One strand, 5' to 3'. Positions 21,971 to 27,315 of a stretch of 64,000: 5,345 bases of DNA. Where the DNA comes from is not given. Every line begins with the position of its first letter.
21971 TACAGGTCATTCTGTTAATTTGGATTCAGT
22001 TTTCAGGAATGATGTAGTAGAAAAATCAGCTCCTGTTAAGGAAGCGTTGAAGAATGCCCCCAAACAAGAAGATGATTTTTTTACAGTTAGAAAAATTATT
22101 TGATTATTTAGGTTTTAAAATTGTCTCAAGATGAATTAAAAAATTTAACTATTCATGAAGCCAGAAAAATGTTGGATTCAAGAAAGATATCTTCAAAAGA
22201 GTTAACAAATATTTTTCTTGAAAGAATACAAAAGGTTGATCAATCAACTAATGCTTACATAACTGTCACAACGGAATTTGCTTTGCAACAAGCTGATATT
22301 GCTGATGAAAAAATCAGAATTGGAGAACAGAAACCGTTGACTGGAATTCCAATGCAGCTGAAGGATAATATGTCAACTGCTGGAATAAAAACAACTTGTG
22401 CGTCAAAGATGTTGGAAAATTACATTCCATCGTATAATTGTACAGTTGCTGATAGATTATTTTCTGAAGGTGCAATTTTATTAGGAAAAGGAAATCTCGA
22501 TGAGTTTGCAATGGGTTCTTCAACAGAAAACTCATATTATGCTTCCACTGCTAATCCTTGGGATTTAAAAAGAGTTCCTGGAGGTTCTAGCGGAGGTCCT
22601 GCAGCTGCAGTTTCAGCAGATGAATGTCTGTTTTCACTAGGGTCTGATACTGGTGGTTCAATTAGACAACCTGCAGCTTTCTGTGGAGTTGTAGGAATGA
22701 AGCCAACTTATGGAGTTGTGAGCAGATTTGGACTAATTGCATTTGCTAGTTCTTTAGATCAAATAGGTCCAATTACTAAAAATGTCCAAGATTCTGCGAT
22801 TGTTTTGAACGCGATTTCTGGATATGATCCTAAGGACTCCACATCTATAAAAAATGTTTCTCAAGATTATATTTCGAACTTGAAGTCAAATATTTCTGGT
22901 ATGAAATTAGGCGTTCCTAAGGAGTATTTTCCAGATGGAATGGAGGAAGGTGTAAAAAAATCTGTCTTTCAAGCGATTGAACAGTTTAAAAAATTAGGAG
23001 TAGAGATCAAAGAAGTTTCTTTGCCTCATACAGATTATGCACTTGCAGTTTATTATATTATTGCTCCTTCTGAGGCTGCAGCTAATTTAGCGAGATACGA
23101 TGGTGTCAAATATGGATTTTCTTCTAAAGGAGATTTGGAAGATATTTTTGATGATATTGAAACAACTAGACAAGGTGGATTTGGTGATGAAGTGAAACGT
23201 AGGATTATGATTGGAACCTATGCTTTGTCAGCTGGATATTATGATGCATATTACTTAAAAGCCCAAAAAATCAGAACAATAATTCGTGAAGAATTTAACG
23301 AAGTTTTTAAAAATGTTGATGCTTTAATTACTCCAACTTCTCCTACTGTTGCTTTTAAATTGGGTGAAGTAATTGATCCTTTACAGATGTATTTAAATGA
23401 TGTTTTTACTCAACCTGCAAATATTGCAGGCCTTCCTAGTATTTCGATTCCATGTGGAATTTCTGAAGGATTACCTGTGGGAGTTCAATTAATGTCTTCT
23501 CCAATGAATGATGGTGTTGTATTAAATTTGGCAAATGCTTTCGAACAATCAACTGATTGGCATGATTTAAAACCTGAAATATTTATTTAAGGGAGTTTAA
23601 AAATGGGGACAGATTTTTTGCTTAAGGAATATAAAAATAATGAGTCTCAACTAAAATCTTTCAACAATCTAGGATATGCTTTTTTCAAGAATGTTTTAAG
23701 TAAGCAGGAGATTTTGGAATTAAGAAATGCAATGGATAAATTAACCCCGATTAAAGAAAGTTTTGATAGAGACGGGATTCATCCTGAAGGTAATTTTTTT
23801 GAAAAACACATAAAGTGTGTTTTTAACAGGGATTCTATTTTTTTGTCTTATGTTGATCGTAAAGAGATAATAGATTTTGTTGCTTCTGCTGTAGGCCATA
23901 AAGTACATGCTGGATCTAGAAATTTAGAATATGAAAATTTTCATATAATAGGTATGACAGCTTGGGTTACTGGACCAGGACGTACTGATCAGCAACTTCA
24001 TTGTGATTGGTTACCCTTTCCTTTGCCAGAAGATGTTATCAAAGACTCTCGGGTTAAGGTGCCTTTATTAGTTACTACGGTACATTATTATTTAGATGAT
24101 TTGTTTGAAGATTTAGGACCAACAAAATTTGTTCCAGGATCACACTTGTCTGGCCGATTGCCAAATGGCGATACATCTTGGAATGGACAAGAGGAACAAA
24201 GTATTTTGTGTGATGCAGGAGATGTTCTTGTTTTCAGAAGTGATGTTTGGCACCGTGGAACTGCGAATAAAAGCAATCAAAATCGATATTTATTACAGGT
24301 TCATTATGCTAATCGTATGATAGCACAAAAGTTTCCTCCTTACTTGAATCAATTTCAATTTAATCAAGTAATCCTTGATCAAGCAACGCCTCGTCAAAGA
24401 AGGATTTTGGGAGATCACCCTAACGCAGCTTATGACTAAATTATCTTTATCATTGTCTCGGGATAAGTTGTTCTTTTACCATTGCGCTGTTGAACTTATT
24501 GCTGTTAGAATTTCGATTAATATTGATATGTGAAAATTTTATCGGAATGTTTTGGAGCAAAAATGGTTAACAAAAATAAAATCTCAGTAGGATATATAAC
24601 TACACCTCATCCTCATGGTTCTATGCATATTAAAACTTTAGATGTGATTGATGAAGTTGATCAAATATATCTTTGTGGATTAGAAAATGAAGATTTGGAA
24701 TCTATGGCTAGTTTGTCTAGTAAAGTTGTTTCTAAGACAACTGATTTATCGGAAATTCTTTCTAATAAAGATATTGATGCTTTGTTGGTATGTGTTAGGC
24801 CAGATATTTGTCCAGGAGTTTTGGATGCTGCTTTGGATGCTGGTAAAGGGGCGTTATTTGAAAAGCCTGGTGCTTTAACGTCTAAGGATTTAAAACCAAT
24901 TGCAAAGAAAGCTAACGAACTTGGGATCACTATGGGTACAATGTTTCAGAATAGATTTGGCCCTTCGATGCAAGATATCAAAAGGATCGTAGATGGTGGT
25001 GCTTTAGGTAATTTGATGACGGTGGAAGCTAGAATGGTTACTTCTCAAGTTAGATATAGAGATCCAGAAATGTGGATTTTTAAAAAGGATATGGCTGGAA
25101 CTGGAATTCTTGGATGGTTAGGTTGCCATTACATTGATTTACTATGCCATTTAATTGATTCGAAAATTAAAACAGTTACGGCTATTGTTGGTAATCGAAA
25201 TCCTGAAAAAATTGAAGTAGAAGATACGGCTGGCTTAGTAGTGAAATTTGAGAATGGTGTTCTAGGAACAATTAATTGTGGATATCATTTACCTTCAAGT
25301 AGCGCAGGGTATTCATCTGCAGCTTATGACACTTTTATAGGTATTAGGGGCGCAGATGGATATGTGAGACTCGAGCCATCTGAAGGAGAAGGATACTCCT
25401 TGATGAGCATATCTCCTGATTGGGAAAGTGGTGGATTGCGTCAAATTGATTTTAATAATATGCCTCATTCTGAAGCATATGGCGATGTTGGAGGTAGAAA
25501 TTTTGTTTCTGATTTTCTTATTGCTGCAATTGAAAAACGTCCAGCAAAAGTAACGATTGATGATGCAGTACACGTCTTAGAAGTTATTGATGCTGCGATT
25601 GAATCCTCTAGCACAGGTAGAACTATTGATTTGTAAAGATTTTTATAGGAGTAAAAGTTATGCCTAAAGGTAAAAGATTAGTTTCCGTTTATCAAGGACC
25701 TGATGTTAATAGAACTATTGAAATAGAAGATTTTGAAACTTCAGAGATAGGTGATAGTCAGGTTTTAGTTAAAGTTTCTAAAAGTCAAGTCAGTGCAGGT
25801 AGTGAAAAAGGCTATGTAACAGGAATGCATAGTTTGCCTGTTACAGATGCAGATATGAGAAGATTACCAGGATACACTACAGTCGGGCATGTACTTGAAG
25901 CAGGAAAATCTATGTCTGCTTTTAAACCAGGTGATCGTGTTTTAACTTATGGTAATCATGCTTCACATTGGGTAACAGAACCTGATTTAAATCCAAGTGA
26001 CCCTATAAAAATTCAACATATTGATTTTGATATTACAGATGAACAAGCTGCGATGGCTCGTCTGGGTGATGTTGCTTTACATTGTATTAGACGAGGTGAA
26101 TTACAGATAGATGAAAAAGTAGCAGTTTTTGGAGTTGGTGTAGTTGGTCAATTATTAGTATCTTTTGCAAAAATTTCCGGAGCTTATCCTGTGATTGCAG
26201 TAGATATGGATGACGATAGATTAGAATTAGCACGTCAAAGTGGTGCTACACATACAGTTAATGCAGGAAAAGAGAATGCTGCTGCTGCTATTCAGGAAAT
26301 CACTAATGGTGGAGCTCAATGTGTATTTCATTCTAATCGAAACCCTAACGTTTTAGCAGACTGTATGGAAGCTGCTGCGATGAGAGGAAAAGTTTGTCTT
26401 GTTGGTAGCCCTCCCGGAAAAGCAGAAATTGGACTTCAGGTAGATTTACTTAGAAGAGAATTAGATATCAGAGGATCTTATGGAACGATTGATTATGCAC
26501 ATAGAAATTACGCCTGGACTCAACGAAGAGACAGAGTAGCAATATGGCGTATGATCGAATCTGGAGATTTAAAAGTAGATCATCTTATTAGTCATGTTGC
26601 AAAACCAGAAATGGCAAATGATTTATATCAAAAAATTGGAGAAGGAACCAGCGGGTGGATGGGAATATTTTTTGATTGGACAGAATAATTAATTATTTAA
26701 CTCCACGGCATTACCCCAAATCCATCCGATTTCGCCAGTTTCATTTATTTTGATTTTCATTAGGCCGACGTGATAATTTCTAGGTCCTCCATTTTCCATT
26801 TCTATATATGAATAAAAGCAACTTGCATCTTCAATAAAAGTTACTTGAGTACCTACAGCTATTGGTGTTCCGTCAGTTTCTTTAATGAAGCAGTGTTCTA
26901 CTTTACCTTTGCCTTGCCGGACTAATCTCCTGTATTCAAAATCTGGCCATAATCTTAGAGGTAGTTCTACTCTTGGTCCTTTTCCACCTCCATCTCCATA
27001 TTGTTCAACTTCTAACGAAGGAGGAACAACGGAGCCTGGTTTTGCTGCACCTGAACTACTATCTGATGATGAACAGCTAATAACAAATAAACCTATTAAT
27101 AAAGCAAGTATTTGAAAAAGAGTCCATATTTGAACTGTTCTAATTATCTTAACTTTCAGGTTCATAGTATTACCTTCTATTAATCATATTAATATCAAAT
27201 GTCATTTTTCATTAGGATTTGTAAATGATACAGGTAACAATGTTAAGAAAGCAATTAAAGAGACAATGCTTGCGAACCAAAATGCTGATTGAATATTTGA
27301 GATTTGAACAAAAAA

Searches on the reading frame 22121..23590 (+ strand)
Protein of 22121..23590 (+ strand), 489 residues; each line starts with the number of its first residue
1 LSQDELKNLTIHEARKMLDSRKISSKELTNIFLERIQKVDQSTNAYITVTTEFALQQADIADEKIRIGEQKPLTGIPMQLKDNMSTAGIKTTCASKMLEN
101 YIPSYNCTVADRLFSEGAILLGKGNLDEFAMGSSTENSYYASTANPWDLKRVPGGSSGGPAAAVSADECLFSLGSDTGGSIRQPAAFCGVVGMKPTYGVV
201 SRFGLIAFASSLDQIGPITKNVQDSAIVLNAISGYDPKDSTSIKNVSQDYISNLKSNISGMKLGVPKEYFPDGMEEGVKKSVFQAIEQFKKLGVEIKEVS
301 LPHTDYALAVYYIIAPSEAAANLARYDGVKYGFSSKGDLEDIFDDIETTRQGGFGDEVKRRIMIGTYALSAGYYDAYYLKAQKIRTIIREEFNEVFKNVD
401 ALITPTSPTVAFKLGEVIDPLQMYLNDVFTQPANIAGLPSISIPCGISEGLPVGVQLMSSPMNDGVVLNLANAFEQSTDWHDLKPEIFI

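Call 84: search_protein_families(library=pfam, proteins=[window:22121-23590:+], max_evalue=0.001)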
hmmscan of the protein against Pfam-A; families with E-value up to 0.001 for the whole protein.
window:22121-23590:+ (489 aa): 1 family
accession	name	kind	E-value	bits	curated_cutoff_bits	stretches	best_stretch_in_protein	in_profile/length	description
PF01425.27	Amidase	-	1.8e-155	518.8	27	1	27-468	1-445/445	Amidase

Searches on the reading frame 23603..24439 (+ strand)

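Call 84: search_protein_families(library=pfam, proteins=[window:23603-24439:+], max_evalue=0.001)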
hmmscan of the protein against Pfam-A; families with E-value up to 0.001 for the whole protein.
window:23603-24439:+ (278 aa): 1 family
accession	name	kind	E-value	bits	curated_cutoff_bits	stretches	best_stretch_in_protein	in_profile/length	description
PF05721.19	PhyH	-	3.2e-20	73.8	22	1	22-228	3-211/213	Phytanoyl-CoA dioxygenase (PhyH)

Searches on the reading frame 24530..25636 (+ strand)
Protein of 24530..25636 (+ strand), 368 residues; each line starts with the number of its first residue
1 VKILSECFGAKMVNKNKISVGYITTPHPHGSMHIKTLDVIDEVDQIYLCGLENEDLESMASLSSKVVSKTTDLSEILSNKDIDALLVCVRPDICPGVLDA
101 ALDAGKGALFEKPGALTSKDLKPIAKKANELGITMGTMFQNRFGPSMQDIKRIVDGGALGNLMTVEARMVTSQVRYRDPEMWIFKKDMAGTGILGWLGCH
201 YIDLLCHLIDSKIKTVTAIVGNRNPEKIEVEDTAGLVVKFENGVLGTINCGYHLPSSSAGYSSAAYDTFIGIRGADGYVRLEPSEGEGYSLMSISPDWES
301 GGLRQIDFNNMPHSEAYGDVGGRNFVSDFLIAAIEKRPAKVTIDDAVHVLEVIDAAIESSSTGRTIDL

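Call 7: search_protein_families(library=pfam, proteins=[window:24530-25636:+], max_evalue=1)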
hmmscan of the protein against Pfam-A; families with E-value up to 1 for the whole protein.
window:24530-25636:+ (368 aa): 7 families
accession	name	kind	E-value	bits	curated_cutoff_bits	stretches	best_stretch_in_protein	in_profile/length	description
PF22725.1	GFO_IDH_MocA_C3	-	5.7e-24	84.9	27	1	148-276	2-120/124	GFO/IDH/MocA C-terminal domain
PF02894.22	GFO_IDH_MocA_C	-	3.4e-18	66.7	22.9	1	151-368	1-218/218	Oxidoreductase family, C-terminal alpha/beta domain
PF01408.29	GFO_IDH_MocA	-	6.6e-08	33.7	24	1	56-134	36-115/120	Oxidoreductase family, NAD-binding Rossmann fold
PF22685.1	Gal80p_C-like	-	2.4e-07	31.5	29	1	145-233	1-91/152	Gal80p, C-terminal domain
PF13380.12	CoA_binding_2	-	0.06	14.2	22.8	1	74-127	50-100/116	CoA binding domain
PF19858.4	OxRdtase_C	-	0.061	13.1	26.3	0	197-249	25-76/163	Bacterial oxidoreductases, C-terminal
PF13602.12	ADH_zinc_N_2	-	0.094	14.1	27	0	68-159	9-103/134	Zinc-binding dehydrogenase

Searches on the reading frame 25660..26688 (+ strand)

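Call 7: search_protein_families(library=pfam, proteins=[window:25660-26688:+], max_evalue=1)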
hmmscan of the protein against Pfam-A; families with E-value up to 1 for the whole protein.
window:25660-26688:+ (342 aa): 10 families
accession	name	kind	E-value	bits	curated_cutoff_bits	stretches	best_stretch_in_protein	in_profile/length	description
PF00107.32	ADH_zinc_N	-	1.7e-23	83.4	31.8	1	162-275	2-114/129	Zinc-binding dehydrogenase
PF08240.17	ADH_N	-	6.2e-05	23.6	23.5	1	31-96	1-62/104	Alcohol dehydrogenase GroES-like domain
PF02254.24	TrkA_N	-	0.0039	17.9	23.8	1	154-202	1-47/116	TrkA-N domain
PF13602.12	ADH_zinc_N_2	-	0.0047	18.3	27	1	195-306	2-105/134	Zinc-binding dehydrogenase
PF16884.10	ADH_N_2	-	0.013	15.9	31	1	6-107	4-101/108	N-terminal domain of oxidoreductase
PF01262.27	AlaDh_PNT_C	-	0.014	15.2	23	1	153-212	30-91/214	Alanine dehydrogenase/PNT, C-terminal domain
PF03721.20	UDPG_MGDP_dh_N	-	0.034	14.1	27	1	153-210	2-57/187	UDP-glucose/GDP-mannose dehydrogenase family, NAD binding domain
PF17516.8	ProQ_C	-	0.13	12.1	23.3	0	199-220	12-33/51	ProQ C-terminal domain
PF13649.12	Methyltransf_25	-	0.18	12.9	27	1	163-223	9-69/97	Methyltransferase domain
PF02737.24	3HCDH_N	-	0.19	12.1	22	1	153-201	1-48/180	3-hydroxyacyl-CoA dehydrogenase, NAD binding domain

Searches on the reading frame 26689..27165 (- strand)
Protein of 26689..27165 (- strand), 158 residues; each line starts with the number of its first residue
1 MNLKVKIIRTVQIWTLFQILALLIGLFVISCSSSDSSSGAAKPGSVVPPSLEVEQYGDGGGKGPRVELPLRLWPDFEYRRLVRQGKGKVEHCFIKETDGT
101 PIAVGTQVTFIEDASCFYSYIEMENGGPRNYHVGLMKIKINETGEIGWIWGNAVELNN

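Call 7: search_protein_families(library=pfam, proteins=[window:26689-27165:-], max_evalue=1)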
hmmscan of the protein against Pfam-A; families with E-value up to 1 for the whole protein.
window:26689-27165:- (158 aa): 0 families

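Call 8: search_protein_families(library=ncbifam, proteins=[window:26689-27165:-], max_evalue=1)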
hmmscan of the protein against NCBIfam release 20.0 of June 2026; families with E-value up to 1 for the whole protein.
window:26689-27165:- (158 aa): 0 families

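Call 10: find_homologous_proteins(query=A1, max_evalue=0.001)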
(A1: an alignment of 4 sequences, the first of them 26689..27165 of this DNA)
Query A1 (4 sequences) (158 aa, profile of the alignment): 63 proteins with E <= 0.001 among 4425 candidates.
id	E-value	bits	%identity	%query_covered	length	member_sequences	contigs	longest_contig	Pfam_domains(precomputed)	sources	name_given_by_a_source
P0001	7.8e-55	203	97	100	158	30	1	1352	-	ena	-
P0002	1.1e-54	203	35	59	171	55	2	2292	-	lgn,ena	-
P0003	1.1e-50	190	35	59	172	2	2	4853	-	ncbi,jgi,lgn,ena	-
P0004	4.2e-50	188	32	93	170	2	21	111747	-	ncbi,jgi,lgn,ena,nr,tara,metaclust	ncbi:MAG: hypothetical protein FI687_06970 [SAR202 cluster bacterium]|nr:hypothetical protein [SAR20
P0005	5.5e-50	188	86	100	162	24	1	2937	-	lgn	-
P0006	1.4e-49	186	34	57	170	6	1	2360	-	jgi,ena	-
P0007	5.0e-48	181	24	58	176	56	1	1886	-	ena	-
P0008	8.4e-47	177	24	92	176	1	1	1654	-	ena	-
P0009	1.0e-45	174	25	58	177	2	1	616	-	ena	-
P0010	3.1e-45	172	24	58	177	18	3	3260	-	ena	-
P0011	2.6e-43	166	28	58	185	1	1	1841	-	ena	-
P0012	5.3e-37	145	29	56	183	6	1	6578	-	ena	-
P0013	1.3e-36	144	26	84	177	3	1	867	-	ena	-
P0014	1.4e-36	144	29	56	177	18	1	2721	-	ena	-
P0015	2.6e-36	143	25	96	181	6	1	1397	-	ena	-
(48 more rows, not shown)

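Call 18: find_encoding_contigs(protein=P0005, flank=8000, max_places=6)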
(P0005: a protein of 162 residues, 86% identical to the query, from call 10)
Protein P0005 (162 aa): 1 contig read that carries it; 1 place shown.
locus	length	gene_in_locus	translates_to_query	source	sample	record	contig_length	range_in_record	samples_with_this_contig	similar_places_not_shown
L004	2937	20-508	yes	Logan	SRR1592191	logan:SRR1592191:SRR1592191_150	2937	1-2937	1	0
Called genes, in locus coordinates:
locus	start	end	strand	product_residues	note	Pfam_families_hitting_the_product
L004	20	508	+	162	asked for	-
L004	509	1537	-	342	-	PF00107:ADH_zinc_N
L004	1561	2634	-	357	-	PF01408:GFO_IDH_MocA, PF22685:Gal80p_C-like, PF02894:GFO_IDH_MocA_C, PF22725:GFO_IDH_MocA_C3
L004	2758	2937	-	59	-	?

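Call 88: search_protein_families(library=padloc, proteins=[window:26689-27165:-], max_evalue=0.01)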
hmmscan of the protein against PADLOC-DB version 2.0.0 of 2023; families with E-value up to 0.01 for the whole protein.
window:26689-27165:- (158 aa): 0 families

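Call 89: search_protein_families(library=phrogs, proteins=[window:26689-27165:-], max_evalue=0.01)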
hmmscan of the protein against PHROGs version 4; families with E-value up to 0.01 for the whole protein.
window:26689-27165:- (158 aa): 0 families
